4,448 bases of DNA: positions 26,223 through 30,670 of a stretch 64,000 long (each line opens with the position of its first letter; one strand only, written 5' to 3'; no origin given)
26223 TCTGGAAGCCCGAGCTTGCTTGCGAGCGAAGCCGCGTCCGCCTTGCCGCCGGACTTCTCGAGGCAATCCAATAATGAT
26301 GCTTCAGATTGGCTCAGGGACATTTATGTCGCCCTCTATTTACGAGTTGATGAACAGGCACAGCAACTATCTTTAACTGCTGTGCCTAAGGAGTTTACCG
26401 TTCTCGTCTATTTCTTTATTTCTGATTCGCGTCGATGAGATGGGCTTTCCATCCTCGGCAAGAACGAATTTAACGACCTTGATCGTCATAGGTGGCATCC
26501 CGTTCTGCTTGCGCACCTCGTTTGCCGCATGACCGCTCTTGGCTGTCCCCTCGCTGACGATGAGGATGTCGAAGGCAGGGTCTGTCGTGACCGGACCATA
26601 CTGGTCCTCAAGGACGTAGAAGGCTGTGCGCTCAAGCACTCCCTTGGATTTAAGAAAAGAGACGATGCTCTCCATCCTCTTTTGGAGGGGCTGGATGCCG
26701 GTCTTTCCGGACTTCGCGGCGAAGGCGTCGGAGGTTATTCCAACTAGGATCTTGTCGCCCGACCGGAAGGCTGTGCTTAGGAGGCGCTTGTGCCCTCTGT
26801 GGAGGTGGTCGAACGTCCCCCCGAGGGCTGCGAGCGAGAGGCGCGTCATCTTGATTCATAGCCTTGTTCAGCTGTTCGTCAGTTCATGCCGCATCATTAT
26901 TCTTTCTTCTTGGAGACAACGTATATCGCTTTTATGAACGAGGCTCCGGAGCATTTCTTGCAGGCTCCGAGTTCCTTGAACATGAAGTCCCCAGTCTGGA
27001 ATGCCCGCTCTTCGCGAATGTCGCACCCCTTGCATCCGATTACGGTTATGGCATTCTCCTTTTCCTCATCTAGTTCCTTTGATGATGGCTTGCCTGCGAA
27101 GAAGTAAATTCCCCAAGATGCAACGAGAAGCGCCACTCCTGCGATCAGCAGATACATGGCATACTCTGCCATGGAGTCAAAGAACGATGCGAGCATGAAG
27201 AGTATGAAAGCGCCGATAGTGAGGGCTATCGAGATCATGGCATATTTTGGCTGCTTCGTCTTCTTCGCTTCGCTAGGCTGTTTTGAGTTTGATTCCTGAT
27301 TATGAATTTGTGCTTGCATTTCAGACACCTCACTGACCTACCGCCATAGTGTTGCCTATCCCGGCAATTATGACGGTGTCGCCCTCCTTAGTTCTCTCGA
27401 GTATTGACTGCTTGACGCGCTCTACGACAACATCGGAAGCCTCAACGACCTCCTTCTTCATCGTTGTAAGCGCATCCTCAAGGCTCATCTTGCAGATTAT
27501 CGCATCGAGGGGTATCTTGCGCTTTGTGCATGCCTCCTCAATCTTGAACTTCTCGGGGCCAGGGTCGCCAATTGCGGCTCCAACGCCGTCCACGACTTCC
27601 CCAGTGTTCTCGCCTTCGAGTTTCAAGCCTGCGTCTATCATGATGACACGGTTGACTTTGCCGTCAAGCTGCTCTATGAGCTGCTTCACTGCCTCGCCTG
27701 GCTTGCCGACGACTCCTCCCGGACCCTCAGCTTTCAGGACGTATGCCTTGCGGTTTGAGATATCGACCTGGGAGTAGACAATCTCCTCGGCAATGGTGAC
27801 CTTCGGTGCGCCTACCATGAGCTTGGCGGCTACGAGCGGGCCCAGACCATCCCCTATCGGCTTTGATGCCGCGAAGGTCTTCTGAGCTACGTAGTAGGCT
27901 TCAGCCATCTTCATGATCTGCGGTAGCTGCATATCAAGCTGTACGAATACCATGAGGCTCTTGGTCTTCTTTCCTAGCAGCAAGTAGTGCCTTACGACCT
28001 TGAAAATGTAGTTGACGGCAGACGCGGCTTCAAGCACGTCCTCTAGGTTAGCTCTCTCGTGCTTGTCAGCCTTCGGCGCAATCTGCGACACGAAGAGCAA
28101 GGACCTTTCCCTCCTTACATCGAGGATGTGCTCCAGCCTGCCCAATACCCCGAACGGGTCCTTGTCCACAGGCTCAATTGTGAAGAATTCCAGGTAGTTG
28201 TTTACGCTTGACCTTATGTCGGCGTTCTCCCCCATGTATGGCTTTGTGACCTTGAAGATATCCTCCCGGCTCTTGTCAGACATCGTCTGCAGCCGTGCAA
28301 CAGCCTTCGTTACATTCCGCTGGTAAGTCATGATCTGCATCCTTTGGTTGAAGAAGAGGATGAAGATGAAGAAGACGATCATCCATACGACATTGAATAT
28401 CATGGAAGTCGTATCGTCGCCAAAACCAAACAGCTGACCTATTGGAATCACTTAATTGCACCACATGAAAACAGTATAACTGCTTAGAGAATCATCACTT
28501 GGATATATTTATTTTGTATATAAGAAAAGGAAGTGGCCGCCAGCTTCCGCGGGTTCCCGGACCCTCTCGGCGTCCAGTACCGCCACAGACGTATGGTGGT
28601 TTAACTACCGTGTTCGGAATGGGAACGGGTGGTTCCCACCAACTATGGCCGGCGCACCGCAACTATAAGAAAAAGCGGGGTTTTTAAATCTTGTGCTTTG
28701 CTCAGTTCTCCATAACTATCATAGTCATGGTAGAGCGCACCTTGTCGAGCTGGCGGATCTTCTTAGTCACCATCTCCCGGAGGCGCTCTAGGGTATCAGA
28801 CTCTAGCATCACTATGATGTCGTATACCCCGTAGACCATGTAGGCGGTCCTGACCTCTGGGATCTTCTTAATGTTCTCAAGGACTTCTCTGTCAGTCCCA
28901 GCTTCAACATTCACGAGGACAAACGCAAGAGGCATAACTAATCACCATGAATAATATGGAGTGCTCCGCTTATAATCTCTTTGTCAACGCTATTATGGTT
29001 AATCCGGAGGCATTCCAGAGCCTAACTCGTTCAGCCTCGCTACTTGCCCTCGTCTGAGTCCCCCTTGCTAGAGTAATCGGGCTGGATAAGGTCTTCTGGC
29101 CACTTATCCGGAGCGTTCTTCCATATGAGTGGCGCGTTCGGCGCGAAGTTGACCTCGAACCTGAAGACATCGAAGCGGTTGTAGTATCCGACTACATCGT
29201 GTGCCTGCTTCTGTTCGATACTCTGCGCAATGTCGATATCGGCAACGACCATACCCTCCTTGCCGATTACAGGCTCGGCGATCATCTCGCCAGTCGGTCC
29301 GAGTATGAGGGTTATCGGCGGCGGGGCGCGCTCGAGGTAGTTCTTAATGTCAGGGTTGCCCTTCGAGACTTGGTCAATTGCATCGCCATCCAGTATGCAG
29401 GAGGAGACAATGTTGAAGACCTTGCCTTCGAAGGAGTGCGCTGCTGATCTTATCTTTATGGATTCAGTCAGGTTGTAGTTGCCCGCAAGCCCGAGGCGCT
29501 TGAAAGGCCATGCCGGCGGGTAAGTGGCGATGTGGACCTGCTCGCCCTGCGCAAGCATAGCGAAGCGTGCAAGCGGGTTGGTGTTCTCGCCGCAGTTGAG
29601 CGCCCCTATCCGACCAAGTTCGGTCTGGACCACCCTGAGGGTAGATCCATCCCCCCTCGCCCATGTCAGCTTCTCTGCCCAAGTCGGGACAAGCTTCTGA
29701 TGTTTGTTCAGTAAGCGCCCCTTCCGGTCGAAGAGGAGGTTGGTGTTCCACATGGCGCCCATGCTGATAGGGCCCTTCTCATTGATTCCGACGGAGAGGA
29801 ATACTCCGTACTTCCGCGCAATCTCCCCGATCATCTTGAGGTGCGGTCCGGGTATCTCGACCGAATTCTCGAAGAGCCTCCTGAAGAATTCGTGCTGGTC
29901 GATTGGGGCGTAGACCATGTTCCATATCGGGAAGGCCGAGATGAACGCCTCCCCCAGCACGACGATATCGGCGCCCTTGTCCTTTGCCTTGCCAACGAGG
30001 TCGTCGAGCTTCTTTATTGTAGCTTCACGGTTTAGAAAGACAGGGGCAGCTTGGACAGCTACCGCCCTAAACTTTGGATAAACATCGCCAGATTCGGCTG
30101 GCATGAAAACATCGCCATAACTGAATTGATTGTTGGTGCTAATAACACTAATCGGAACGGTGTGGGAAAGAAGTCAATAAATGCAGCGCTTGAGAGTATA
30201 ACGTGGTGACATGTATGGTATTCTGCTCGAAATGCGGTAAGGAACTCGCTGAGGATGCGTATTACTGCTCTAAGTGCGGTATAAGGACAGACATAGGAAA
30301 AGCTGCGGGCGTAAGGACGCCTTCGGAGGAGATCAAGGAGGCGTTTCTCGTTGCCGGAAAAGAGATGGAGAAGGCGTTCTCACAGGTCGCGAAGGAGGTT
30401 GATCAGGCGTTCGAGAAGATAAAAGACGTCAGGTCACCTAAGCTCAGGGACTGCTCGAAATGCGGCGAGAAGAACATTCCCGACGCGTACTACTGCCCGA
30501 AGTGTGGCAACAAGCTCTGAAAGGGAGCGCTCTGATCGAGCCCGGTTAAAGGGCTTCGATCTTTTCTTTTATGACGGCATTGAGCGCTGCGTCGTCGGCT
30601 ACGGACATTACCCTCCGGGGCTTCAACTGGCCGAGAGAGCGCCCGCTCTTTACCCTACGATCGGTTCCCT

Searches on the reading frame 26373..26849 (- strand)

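Call 24: search_protein_families(library=pfam, proteins=[window:26373-26849:-], max_evalue=0.01)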
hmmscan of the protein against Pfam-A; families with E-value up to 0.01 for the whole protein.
window:26373-26849:- (158 aa): 1 family
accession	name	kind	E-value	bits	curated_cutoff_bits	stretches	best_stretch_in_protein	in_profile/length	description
PF01467.32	CTP_transf_like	-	2.6e-17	63.7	21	1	9-144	2-132/133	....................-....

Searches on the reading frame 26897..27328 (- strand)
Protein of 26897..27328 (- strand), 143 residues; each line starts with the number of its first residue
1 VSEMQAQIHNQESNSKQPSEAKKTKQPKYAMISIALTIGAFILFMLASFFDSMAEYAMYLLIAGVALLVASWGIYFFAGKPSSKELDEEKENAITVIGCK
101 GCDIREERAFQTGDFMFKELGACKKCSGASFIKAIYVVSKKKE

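Call 24: search_protein_families(library=pfam, proteins=[window:26897-27328:-], max_evalue=0.01)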
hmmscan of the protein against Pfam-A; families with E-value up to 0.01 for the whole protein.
window:26897-27328:- (143 aa): 4 families
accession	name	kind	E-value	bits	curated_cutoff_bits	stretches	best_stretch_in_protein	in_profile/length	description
PF20990.2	DUF2207_C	-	0.00014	22.1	33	1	2-81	112-188/247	Predicted membrane protein (DUF2207) C-terminal domain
PF19762.4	DUF6249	-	0.00022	21.6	33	1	12-70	41-99/104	Domain of unknown function (DUF6249)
PF18949.5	DUF5693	-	0.00085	18.4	29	1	2-75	288-358/609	Family of unknown function (DUF5693)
PF11023.14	DUF2614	-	0.0089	16.6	21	0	31-86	11-66/111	Zinc-ribbon containing domain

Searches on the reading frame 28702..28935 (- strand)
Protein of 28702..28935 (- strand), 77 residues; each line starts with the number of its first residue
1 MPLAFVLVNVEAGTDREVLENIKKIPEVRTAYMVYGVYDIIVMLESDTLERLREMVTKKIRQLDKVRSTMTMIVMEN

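Call 25: search_protein_families(library=pfam, proteins=[window:28702-28935:-], max_evalue=0.01)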
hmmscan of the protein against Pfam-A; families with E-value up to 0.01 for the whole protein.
window:28702-28935:- (77 aa): 3 families
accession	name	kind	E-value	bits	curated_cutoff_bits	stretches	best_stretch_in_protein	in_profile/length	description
PF01037.27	AsnC_trans_reg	-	6.4e-16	58.4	25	1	6-76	1-72/73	Lrp/AsnC ligand binding domain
PF22482.2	AsnC_trans_reg_3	-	3.2e-05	24.4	24.4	1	4-74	5-82/95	PF0864 C-terminal dimeric alpha+beta barrel domain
PF03927.19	NapD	-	0.0012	19.3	28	1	6-69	6-67/76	NapD protein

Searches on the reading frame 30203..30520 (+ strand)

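Call 24: search_protein_families(library=pfam, proteins=[window:30203-30520:+], max_evalue=0.01)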
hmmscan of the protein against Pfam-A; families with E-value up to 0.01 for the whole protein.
window:30203-30520:+ (105 aa): 15 families
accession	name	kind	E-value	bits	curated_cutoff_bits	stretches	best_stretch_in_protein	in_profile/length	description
PF13240.11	Zn_Ribbon_1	-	5.8e-15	55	25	2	7-26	1-20/23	zinc-ribbon domain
PF13248.11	Zn_ribbon_3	-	7.3e-09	35.2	27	2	5-28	2-25/26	zinc-ribbon domain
PF12773.13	DZR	-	7.8e-09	36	27.3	2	8-102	1-45/45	Double zinc ribbon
PF07282.18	Cas12f1-like_TNB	-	5e-06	27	26.3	0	82-104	29-49/60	Cas12f1-like, TNB domain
PF17032.10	Zn_ribbon_15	-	8.7e-06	26.9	28.9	1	80-102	51-73/73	zinc-ribbon family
PF24463.1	DUF7577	-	3e-05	23.9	28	1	82-105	3-26/27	Domain of unknown function (DUF7577)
PF14803.11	Zn_ribbon_Nudix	-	0.0001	22.6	25.6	0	7-16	2-11/34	Nudix N-terminal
PF01155.25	HypA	-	0.00012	22.5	28.9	1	48-103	37-94/112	Hydrogenase/urease nickel incorporation, metallochaperone, hypA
PF22635.1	I-TevI_ZnF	-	0.00013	22.2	27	1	7-29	2-23/31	Intron-associated endonuclease 1 zinc finger domain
PF09297.16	Zn_ribbon_NUD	-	0.00057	20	24.8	0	7-14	5-12/32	NADH pyrophosphatase zinc ribbon domain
PF03660.19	PHF5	-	0.00058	20.5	26.7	0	82-102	56-76/104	PHF5-like protein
PF03107.22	C1_2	-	0.0027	18.4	26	0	81-102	17-40/48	C1 domain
PF18912.6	DZR_2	-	0.0031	17.7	27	0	7-25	38-55/56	Double zinc ribbon domain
PF09723.15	Zn_ribbon_8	-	0.0036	17.7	34.4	0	68-91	13-36/41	Zinc ribbon domain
PF18439.7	zf_UBZ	-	0.0068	16.5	25.6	0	6-18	3-15/32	Ubiquitin-Binding Zinc Finger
